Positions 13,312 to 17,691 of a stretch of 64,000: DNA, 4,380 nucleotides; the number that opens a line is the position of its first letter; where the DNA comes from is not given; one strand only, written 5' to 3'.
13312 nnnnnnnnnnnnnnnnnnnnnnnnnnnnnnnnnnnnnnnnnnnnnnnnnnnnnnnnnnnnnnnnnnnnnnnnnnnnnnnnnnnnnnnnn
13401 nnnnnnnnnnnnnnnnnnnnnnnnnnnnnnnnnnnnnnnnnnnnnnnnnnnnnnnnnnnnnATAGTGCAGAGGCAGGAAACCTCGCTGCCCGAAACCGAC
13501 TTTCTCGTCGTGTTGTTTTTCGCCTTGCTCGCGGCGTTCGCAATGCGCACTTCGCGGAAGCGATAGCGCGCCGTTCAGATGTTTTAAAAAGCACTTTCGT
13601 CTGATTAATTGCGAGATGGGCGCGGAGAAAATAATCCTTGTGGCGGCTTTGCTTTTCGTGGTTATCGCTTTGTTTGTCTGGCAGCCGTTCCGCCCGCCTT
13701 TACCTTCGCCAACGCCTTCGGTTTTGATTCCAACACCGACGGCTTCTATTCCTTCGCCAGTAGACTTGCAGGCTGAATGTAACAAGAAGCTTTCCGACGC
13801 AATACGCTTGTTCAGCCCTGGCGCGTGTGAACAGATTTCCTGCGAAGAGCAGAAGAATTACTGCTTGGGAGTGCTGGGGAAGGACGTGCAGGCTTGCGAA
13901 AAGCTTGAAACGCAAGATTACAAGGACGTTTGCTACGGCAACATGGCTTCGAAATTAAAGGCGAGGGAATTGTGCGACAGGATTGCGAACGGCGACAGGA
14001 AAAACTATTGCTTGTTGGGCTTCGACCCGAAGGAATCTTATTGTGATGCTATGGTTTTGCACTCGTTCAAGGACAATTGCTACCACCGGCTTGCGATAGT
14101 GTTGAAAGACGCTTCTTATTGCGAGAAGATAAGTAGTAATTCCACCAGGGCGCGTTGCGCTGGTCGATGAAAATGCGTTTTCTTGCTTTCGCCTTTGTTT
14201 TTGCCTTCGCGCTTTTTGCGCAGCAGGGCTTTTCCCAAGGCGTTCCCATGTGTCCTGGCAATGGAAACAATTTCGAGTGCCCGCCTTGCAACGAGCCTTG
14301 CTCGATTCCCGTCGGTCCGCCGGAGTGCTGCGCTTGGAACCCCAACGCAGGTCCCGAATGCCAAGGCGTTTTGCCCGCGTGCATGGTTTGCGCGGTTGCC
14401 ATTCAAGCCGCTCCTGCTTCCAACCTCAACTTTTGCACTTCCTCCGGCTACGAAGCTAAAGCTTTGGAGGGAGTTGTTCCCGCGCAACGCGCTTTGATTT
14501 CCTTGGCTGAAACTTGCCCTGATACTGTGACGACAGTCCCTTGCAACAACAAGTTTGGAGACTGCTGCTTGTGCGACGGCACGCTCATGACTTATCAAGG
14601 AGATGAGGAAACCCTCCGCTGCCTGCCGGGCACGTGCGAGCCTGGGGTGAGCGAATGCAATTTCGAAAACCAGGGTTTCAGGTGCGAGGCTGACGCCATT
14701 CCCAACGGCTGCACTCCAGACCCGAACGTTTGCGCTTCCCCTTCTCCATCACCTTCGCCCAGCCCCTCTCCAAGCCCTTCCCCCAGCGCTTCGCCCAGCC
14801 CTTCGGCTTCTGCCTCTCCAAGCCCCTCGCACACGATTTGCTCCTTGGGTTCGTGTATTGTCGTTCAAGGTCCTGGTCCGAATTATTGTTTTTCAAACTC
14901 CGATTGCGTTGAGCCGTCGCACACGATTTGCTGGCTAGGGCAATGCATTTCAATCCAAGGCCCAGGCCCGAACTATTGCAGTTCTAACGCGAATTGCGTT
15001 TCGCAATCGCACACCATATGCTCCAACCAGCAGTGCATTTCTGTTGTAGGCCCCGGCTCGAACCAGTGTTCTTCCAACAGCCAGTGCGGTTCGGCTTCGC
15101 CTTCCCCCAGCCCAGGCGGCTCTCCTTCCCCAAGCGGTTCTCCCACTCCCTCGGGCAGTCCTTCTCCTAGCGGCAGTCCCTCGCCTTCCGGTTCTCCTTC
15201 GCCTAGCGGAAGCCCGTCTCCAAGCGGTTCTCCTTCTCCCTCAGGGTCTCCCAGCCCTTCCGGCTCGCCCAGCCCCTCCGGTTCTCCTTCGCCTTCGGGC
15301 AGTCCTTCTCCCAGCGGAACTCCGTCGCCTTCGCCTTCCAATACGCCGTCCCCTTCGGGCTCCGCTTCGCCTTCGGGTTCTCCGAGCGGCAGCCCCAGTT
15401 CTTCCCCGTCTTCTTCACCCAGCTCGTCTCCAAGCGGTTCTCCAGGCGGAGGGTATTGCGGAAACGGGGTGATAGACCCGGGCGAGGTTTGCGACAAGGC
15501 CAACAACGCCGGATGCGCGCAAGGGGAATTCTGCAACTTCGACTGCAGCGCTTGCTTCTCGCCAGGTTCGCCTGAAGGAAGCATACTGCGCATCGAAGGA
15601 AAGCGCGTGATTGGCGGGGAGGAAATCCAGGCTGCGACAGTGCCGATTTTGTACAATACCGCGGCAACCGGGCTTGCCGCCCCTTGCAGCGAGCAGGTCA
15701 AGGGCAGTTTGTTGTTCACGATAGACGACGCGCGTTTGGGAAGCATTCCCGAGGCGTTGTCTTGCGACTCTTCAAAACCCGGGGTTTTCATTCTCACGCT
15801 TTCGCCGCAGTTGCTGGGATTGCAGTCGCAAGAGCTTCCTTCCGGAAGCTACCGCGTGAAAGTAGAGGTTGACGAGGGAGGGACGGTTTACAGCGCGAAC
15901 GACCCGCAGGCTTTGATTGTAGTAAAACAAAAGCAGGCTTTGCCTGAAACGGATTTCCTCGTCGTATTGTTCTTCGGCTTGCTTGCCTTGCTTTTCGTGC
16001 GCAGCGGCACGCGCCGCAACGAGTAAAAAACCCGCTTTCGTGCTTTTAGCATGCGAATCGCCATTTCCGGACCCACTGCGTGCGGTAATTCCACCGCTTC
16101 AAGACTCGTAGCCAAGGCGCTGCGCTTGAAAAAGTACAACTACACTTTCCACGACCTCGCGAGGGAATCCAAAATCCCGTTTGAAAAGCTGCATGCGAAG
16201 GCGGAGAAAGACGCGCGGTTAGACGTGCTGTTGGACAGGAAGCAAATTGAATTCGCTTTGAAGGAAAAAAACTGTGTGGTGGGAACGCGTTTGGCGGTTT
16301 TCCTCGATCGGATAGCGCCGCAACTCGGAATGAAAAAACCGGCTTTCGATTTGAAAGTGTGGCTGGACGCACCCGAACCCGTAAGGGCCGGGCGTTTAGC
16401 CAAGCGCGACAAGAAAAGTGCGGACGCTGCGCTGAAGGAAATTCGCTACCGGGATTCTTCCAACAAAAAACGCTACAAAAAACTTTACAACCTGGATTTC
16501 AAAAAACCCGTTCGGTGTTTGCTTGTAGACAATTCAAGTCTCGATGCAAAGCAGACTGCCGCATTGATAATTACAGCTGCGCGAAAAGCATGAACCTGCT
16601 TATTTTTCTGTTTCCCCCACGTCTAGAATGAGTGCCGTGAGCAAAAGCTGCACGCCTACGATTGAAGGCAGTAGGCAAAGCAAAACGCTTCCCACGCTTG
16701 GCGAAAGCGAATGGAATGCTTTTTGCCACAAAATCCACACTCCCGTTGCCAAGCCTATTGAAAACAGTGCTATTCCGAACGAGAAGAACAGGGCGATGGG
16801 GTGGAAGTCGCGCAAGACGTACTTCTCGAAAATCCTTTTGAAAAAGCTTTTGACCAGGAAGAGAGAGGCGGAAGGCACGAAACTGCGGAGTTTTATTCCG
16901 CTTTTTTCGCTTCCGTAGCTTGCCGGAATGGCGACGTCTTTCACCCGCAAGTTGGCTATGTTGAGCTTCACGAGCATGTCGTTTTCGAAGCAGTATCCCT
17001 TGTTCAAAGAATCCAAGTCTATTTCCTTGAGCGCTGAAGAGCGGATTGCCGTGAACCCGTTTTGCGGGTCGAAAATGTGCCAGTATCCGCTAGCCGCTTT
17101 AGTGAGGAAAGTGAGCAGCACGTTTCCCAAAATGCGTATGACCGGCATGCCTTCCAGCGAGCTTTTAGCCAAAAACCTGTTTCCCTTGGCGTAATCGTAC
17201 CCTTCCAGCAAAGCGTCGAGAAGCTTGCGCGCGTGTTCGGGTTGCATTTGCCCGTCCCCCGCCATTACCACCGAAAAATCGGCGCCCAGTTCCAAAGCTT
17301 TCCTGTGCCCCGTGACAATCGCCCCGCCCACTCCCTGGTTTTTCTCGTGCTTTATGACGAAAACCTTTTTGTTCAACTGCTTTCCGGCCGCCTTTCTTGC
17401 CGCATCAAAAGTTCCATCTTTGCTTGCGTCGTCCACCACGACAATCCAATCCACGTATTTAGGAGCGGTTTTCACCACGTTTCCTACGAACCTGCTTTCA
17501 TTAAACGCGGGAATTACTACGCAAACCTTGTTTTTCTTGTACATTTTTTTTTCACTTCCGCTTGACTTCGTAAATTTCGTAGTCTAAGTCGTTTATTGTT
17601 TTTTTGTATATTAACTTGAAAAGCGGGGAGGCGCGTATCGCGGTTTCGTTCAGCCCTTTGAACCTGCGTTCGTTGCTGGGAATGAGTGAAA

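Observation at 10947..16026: Island of four co-oriented secreted Cys-rich proteins; two large paralogs share a C-terminal module ending in an LPETD-TM-basic sorting-signal-like tail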

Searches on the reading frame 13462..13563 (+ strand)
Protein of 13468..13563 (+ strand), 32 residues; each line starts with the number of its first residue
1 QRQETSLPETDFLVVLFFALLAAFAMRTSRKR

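Call 7: search_protein_families(library=ncbifam, proteins=[window:13468-13563:+], max_evalue=10)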
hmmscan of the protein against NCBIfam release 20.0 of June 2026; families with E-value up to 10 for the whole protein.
seq(32 aa): 0 families

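Call 35: search_protein_representatives(alignment_id=A4)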
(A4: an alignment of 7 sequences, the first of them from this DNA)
Query: 7 sequences, 35 profile positions. Proteins with E-value up to 0.001 (for the whole library): 8; up to 1e-10: 3; up to 1e-30: 0. The best 8 are listed.
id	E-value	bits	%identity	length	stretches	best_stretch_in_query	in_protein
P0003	4.1e-18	80.7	-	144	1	1-35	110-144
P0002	2.7e-17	78.1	-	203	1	1-35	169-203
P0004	1.2e-16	76.0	-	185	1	1-35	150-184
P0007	4.9e-10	54.8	-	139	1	1-34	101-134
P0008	4.8e-09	51.7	-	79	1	1-34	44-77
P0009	2.6e-08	49.3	-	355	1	2-34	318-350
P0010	6.5e-04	35.3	-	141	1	2-33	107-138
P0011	9.4e-04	34.7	-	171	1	1-33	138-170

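Call 45: find_encoding_contigs(protein=P0009, flank=10000, max_places=4)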
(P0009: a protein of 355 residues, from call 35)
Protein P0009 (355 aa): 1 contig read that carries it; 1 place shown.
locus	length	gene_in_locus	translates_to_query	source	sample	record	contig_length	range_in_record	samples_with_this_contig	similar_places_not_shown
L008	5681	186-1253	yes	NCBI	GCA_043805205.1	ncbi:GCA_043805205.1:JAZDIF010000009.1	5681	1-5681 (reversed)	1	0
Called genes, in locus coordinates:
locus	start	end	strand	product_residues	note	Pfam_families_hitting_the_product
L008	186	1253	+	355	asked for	-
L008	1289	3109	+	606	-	-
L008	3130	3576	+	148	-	-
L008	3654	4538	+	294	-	PF00557:Peptidase_M24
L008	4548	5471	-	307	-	PF02729:OTCace_N, PF00185:OTCace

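Call 46: find_encoding_contigs(protein=P0011, flank=10000, max_places=4)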
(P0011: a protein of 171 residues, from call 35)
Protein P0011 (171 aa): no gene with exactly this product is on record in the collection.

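Call 47: find_encoding_contigs(protein=P0010, flank=10000, max_places=4)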
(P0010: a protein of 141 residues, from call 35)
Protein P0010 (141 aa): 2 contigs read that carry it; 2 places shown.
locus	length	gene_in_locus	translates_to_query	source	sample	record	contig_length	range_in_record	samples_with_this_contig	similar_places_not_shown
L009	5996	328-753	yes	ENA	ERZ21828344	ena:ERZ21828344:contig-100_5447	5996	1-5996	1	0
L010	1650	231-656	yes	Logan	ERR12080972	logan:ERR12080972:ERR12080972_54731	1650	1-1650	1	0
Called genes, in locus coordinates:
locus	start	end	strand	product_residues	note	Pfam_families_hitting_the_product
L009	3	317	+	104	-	?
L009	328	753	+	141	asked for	-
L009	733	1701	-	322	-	PF01137:RTC, PF05189:RTC_insert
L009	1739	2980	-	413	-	PF02308:MgtC, PF13194:DUF4010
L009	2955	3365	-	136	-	-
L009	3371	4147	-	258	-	PF01884:PcrB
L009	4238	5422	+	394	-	PF01336:tRNA_anti-codon (faint)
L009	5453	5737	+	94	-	-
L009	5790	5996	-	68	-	?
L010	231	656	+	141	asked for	-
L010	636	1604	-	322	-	PF01137:RTC, PF05189:RTC_insert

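Call 66: list_cluster_members(proteins=[P0011, P0004])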
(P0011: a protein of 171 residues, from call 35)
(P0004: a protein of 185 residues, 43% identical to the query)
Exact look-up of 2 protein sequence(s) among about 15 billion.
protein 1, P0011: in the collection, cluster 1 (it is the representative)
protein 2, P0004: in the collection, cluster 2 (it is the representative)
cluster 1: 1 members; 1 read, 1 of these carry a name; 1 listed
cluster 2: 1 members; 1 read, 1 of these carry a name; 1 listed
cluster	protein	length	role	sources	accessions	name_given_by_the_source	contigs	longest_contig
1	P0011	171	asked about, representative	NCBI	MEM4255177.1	MAG: hypothetical protein QXR53_02510 [Candidatus Norongarragalinales archaeon]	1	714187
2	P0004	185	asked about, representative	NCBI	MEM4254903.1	MAG: hypothetical protein QXR53_01050 [Candidatus Norongarragalinales archaeon]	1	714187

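Call 70: search_protein_families(library=pfam, proteins=[L008:1289-3106:+], max_evalue=0.01)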
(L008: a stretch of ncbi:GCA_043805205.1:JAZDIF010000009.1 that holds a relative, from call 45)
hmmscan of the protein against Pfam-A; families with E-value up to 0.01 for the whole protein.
L008:1289-3106:+ (606 aa): 0 families

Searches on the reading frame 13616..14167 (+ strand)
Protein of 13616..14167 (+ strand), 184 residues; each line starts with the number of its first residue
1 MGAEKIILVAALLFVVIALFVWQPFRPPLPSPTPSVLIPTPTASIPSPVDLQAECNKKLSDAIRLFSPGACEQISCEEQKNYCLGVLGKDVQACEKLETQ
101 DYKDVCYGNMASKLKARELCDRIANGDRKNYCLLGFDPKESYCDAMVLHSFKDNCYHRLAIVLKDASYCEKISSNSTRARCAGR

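Call 6: search_protein_families(library=pfam, proteins=[window:13616-14167:+], max_evalue=1)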
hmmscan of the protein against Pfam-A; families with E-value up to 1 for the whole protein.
window:13616-14167:+ (184 aa): 0 families

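Call 7: search_protein_families(library=ncbifam, proteins=[window:13616-14167:+], max_evalue=10)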
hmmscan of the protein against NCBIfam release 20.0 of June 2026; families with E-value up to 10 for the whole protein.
window:13616-14167:+ (184 aa): 1 family
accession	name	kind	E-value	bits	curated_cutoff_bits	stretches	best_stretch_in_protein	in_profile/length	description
NF000536.0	YmiA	equivalog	1.5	8.5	30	1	6-23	22-39/42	YmiA family putative membrane protein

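Call 89: search_solved_structures(query=window:13616-14167:+, max_evalue=1)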
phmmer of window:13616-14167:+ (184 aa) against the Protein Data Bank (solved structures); distinct sequences matched with E-value up to 1: 5.
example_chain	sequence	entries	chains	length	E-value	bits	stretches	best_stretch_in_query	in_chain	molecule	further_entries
4yiv_A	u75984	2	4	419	0.43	13.6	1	29-114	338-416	Apical membrane antigen AMA1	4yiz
2y8r_A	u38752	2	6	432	0.44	13.6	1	29-114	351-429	APICAL MEMBRANE ANTIGEN, PUTATIVE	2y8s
2y8t_A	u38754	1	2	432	0.46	13.5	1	29-114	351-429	APICAL MEMBRANE ANTIGEN, PUTATIVE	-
4apl_A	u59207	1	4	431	0.56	13.2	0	29-113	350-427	APICAL MEMBRANE ANTIGEN 1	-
1vjl_A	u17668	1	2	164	0.97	12.4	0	136-171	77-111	hypothetical protein TM0160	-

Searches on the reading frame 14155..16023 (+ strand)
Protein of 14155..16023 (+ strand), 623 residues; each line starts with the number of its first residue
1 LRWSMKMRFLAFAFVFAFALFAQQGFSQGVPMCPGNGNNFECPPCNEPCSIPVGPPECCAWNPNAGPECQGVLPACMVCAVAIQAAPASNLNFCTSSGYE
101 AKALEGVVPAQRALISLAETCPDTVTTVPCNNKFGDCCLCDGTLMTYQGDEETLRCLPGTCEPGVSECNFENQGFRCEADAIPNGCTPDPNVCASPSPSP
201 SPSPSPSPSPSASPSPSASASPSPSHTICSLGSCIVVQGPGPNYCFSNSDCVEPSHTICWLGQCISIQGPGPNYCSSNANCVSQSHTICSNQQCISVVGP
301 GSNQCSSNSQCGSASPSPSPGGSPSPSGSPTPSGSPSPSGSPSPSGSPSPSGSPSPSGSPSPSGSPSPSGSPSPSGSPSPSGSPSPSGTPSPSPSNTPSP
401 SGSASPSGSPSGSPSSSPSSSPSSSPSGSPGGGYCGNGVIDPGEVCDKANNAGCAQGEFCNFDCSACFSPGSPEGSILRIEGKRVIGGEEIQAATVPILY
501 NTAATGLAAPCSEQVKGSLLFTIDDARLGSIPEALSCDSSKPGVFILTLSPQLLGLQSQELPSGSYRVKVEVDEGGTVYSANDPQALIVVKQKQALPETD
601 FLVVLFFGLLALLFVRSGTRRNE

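Call 6: search_protein_families(library=pfam, proteins=[window:14155-16023:+], max_evalue=1)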
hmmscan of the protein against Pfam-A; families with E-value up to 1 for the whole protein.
window:14155-16023:+ (623 aa): 2 families
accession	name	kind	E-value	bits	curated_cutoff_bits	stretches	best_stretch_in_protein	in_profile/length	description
PF16967.11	TcfC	-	0.049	13.6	29.4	1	559-581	39-61/68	E-set like domain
PF16405.10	DUF5013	-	0.14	12.8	28.5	1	557-601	67-109/149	Domain of unknown function (DUF5013)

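Call 7: search_protein_families(library=ncbifam, proteins=[window:14155-16023:+], max_evalue=10)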
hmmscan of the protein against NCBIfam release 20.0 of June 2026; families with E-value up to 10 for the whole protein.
window:14155-16023:+ (623 aa): 3 families
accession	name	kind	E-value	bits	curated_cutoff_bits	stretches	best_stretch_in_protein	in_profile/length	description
NF000535.3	MSCRAMM_SdrC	exception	0.00011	20.4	1700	1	307-425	758-876/963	MSCRAMM family adhesin SdrC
NF012181.0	MSCRAMM_SdrD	exception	0.044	11.1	2500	1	307-426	1196-1315/1379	MSCRAMM family adhesin SdrD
NF033609.2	MSCRAMM_ClfA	exception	5.5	4.5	1150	0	178-426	553-773/934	MSCRAMM family adhesin clumping factor ClfA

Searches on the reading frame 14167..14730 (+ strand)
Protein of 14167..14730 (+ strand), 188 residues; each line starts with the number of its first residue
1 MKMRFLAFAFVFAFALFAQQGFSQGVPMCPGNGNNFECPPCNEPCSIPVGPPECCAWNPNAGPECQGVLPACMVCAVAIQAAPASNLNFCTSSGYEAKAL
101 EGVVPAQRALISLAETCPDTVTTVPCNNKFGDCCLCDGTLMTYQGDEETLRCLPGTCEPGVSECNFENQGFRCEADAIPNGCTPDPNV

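Call 91: search_solved_structures(query=window:14167-14730:+, max_evalue=1)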
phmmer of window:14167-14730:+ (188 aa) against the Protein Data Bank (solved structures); distinct sequences matched with E-value up to 1: 0.

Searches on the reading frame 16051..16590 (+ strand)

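Call 37: search_protein_families(library=pfam, proteins=[window:16051-16590:+], max_evalue=0.1)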
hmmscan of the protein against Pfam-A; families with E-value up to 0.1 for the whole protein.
window:16051-16590:+ (180 aa): 5 families
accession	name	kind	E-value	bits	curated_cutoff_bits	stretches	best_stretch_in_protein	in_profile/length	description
PF13189.12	Cytidylate_kin2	-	6.1e-14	53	28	1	3-153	2-165/176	Cytidylate kinase-like family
PF13238.12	AAA_18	-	5e-09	37.1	29.4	1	3-126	1-118/128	AAA domain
PF02224.24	Cytidylate_kin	-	9.5e-08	32.4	26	2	99-178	130-210/211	Cytidylate kinase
PF00485.24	PRK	-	0.068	13.4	22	0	3-55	2-56/196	Phosphoribulokinase / Uridine kinase family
PF14909.12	SPATA6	-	0.072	13.5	27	1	38-87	45-94/139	Spermatogenesis-assoc protein 6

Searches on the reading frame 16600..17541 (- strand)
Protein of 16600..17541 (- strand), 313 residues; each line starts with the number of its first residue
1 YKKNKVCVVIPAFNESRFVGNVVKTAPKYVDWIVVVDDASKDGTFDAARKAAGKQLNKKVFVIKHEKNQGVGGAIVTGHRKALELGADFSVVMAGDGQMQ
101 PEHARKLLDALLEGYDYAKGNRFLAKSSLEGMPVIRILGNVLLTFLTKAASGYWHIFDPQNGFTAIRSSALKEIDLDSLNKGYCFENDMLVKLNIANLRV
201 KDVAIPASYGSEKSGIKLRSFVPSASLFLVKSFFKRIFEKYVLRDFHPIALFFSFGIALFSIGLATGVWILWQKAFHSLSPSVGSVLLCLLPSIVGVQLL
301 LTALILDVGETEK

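Call 10: search_protein_families(library=pfam, proteins=[window:16600-17541:-], max_evalue=0.1)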
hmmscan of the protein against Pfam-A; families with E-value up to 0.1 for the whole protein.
window:16600-17541:- (313 aa): 3 families
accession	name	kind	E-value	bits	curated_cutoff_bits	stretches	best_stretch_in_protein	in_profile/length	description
PF00535.33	Glycos_transf_2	-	2.7e-20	73.4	23.3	1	7-174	1-167/168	Glycosyl transferase family 2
PF13641.12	Glyco_tranf_2_3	-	1.5e-05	25.6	27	1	6-124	3-125/230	Glycosyltransferase like family 2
PF12804.13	NTP_transf_3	-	0.023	15.3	27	1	14-115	22-116/160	MobA-like NTP transferase domain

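Call 69: search_protein_families(library=ncbifam, proteins=[window:16600-17541:-], max_evalue=0.01)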
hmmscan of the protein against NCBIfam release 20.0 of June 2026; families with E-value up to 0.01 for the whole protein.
window:16600-17541:- (313 aa): 18 families
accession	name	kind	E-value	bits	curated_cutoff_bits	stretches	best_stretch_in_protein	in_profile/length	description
TIGR04182.1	glyco_TIGR04182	equivalog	7e-25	88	325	1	5-308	1-281/293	S-layer glycoprotein N-glycosyltransferase AglJ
NF058614.1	PPMAGASynPpgS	equivalog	7.1e-17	61.6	370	1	6-202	2-191/226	polyprenyl-phospho-N-acetylgalactosaminyl synthase PpgS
NF010496.0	PRK13915.1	equivalog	7.2e-10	38.4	262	1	3-124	30-159/307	glucosyl-3-phosphoglycerate synthase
NF047588.1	GlcsyltransPgfSStrep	equivalog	7.3e-10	38.6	500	1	5-122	2-121/308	glycosyltransferase PgfS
NF041391.1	DPhHxTase_Halo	equivalog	1.4e-08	34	375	1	12-206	3-182/213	dolichyl-phosphate hexose transferase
TIGR03469.1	HpnB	hypoth_equivalog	1.4e-07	30.9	379.25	1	5-108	45-157/386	hopene-associated glycosyltransferase HpnB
TIGR03937.1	PgaC_IcaA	equivalog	1.7e-07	30.5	422.3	1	4-129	45-171/407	poly-beta-1,6-N-acetyl-D-glucosamine synthase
NF007986.1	PRK10714.1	equivalog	1.9e-07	30.4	529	1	4-123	6-127/316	undecaprenyl-phosphate 4-deoxy-4-formamido-L-arabinose transferase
NF047683.1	TeichurnBiosyTuaG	equivalog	6.3e-06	26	400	1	3-108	5-108/252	teichuronic acid biosynthesis protein TuaG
TIGR03965.1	mycofact_glyco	equivalog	2.4e-05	23.4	280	1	4-82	74-153/467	mycofactocin biosynthesis glycosyltransferase MftF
NF050113.1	gal_furan_GlfT1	equivalog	8.4e-05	22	330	1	22-108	20-101/290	galactofuranosyltransferase GlfT1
NF050050.1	ProtGlycPglI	equivalog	0.00035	20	500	1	4-127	2-124/306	GalNAc(5)-diNAcBac-PP-undecaprenol beta-1,3-glucosyltransferase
TIGR01556.1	rhamnosyltran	subfamily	0.00037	19.8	200.55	1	20-143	11-131/281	rhamnosyltransferase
NF053739.1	GlytfEpsEBac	equivalog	0.00061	18.9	450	1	5-75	2-74/265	glycosyltransferase EpsE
TIGR04283.1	glyco_like_mftF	equivalog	0.0038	16.8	182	1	7-55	2-53/221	TIGR04283 family arsenosugar biosynthesis glycosyltransferase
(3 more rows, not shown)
